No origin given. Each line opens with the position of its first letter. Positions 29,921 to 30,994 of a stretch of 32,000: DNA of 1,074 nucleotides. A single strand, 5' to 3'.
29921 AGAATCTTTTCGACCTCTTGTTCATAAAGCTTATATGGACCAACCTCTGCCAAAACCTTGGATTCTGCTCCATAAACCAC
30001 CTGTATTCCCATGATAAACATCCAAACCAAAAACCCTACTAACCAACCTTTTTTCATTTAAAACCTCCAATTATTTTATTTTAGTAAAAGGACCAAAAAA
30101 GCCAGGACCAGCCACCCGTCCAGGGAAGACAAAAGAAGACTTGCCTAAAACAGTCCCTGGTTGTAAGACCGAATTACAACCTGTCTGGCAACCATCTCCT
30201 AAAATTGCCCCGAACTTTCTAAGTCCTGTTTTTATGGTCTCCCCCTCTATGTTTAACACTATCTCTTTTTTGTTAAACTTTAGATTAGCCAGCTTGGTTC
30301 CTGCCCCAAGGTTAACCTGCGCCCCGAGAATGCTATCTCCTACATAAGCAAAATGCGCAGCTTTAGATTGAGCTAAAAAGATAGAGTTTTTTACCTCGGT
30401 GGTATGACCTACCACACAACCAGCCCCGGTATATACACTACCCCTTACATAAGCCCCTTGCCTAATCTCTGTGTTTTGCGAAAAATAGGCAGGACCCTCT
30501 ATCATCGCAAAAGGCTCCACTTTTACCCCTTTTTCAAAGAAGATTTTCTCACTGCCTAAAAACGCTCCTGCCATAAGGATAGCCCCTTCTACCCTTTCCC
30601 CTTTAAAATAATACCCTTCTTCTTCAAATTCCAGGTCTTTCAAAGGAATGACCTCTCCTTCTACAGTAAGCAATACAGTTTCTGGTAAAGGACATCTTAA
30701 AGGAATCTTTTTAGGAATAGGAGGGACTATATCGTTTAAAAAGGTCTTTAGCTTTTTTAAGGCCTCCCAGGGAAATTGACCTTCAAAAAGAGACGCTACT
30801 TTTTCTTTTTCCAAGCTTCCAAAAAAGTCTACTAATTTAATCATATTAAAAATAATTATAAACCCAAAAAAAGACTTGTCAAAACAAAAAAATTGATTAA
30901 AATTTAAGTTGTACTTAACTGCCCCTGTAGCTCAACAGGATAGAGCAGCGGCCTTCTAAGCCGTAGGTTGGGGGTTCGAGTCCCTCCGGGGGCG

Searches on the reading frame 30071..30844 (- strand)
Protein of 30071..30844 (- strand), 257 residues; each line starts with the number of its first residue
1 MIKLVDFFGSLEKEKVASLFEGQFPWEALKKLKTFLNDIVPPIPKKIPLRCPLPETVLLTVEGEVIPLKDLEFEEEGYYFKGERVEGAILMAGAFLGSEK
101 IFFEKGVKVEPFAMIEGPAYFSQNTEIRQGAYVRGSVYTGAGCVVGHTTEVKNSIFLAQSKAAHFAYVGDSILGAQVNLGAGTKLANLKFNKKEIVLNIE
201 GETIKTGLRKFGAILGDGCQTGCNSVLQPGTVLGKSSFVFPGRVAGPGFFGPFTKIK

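Call 44: search_protein_families(library=pfam, proteins=[window:30071-30844:-], max_evalue=0.00001)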
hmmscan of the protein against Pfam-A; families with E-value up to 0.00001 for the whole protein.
window:30071-30844:- (257 aa): 2 families
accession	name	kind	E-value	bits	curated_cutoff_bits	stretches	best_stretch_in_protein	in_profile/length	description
PF00132.30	Hexapep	-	9.2e-11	41.4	27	0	212-237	1-26/36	Bacterial transferase hexapeptide (six repeats)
PF25084.1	LbH_EIF2B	-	1.8e-09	38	54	1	100-186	3-88/105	EIF2B subunit epsilon LbH domain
